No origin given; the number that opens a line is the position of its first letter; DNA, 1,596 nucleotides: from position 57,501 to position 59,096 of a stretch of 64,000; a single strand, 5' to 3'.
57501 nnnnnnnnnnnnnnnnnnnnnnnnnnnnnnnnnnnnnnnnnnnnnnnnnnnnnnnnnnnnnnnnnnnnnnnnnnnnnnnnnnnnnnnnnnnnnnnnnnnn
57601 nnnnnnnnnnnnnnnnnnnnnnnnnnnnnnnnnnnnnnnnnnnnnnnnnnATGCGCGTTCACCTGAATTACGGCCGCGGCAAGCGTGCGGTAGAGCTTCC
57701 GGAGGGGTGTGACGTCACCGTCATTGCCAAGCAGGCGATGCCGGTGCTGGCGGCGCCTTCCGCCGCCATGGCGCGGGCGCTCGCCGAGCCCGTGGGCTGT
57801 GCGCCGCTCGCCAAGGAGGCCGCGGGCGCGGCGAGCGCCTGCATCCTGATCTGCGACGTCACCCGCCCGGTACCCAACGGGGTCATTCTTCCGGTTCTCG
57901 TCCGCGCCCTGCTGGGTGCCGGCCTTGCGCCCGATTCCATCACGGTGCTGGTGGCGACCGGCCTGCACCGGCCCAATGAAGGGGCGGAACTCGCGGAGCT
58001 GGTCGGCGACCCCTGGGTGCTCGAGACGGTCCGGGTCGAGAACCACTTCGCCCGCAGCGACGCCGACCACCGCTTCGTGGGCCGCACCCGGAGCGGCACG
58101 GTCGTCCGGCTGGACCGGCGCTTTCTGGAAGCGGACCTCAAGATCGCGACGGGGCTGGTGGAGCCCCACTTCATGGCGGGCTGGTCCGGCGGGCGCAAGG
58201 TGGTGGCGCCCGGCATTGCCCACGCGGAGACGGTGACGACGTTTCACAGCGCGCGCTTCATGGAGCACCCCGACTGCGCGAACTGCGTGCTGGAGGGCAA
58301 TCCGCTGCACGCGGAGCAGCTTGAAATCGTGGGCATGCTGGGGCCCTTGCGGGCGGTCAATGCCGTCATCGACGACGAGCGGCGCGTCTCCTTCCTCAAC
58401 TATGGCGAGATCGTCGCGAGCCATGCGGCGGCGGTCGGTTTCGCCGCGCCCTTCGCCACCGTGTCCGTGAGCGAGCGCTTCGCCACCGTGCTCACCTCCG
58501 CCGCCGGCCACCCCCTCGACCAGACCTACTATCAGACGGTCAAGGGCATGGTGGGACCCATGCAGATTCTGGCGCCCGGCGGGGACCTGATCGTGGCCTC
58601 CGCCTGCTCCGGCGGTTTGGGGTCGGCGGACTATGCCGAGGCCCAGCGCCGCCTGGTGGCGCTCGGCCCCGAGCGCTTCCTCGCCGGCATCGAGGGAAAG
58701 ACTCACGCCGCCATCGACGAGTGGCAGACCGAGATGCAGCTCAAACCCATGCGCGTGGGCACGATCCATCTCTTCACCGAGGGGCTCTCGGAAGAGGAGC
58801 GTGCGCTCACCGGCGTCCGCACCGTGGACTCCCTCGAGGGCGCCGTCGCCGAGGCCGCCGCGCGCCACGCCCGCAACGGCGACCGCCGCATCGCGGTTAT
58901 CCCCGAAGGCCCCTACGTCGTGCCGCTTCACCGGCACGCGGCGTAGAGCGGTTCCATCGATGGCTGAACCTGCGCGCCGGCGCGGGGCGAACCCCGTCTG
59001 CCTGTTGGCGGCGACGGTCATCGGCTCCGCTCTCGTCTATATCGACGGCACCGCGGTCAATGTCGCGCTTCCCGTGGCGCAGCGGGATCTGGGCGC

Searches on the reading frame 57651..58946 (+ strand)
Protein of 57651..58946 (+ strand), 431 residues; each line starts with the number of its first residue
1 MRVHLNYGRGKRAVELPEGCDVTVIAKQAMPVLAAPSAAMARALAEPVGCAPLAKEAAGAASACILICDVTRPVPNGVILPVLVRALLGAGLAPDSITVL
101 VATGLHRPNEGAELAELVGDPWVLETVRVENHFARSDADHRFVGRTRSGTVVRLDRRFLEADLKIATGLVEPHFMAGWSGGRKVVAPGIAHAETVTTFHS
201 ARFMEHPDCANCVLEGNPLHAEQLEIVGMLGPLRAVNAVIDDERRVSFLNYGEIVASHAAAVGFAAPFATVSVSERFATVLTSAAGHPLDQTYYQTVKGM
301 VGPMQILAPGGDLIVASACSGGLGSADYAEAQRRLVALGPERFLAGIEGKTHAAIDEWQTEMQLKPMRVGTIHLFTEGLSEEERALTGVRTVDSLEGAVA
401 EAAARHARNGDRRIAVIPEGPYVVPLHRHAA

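Call 4: search_protein_families(library=pfam, proteins=[window:57651-58946:+], max_evalue=1)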
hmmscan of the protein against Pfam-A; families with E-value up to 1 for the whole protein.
window:57651-58946:+ (431 aa): 2 families
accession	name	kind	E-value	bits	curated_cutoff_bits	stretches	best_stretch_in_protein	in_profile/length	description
PF09861.14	Lar_N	-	4.1e-52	176.8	23.3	1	7-207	1-199/204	Lactate racemase N-terminal domain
PF21113.2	LarA_C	-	6.9e-14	52.5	25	1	279-423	8-150/152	Lactate racemase C-terminal domain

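Call 11: find_related_loci(query=window:57651-58946:+, collection=genome_contigs, flank=6000)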
Query window:57651-58946:+ (431 aa) in genome_contigs; peptide patterns used: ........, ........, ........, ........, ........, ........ (x = any residue, [..] = any of these).
599 stretches matched a pattern (row limit reached: there are more); 572 encode a relative of the query (tblastn E <= 1e-3); the best 80 are kept; 80 distinct loci.
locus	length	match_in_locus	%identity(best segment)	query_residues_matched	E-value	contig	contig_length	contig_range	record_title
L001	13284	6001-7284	77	1-431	0e+0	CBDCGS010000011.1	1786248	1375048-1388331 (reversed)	MAG: Alphaproteobacteria bacterium isolate 5446f676-90f9-4cd8-9f6e-1057d8fbf5d8 genome assembly, contig: contig_11, whol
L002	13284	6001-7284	77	1-431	0e+0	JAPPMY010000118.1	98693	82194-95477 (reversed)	MAG: Rhodospirillales bacterium isolate RHO3_bin_58 NODE_523_length_98693_cov_25.441392, whole genome shotgun sequence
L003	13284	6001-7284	78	1-431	0e+0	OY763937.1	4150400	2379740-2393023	MAG: Alphaproteobacteria bacterium isolate 94459814-87f5-4eb9-ae2d-17e88b2d30f0 genome assembly, chromosome: 1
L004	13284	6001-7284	77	1-431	0e+0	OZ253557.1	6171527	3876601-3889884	MAG: Alphaproteobacteria bacterium isolate 076c979e-b32e-4df2-94ec-b05dd2327168 genome assembly, chromosome: 1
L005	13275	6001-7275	77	1-428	0e+0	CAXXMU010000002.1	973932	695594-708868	MAG: Alphaproteobacteria bacterium isolate 52200dbb-96b0-4271-9d33-ac17574469e2 genome assembly, contig: contig_2, whole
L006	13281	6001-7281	77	1-430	0e+0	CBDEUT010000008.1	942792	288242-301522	MAG: Alphaproteobacteria bacterium isolate fc402c75-b288-4e17-89ce-89b0a21d97e0 genome assembly, contig: contig_8, whole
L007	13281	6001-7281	78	1-430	0e+0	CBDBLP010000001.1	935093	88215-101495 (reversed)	MAG: Alphaproteobacteria bacterium isolate 37c3e897-58c7-439f-9262-4bba990a831e genome assembly, contig: contig_1, whole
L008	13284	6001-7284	78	1-431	0e+0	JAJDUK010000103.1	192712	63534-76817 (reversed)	MAG: Alphaproteobacteria bacterium isolate jk18x1bzbins.75 k141_661322, whole genome shotgun sequence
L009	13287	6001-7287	68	1-431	0e+0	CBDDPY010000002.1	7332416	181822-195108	MAG: Alphaproteobacteria bacterium isolate c8c04a1d-975f-49ae-a333-9dd0332b5757 genome assembly, contig: chromosome_2, w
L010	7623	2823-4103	68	1-430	0e+0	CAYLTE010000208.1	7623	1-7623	MAG TPA_asm: uncultured Burkholderiales bacterium isolate SRP329715_co2_15 genome assembly, contig: NODE_16762_length_76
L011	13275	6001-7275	69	1-428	0e+0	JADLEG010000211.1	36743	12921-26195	MAG: Alphaproteobacteria bacterium isolate SJ314 c_000001081802, whole genome shotgun sequence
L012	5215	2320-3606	68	1-431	0e+0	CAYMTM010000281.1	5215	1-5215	MAG TPA_asm: uncultured Rhodospirillaceae bacterium isolate binchicken_co274_48 genome assembly, contig: NODE_37336_leng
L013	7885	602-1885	67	1-431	0e+0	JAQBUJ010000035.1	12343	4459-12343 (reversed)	MAG: Proteobacteria bacterium isolate casp150-mb.144 NODE_13161_length_12343_cov_0.057008, whole genome shotgun sequence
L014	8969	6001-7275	66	1-428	0e+0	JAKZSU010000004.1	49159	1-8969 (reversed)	MAG: Alphaproteobacteria bacterium isolate Langseth_MAG_00041 Langseth_MAG_00041_000000000004, whole genome shotgun sequ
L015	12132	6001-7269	68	1-425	0e+0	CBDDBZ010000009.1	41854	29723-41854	MAG: Alphaproteobacteria bacterium isolate 82e3e997-94bf-4ed4-96a9-52cc9dd3c8b1 genome assembly, contig: contig_9, whole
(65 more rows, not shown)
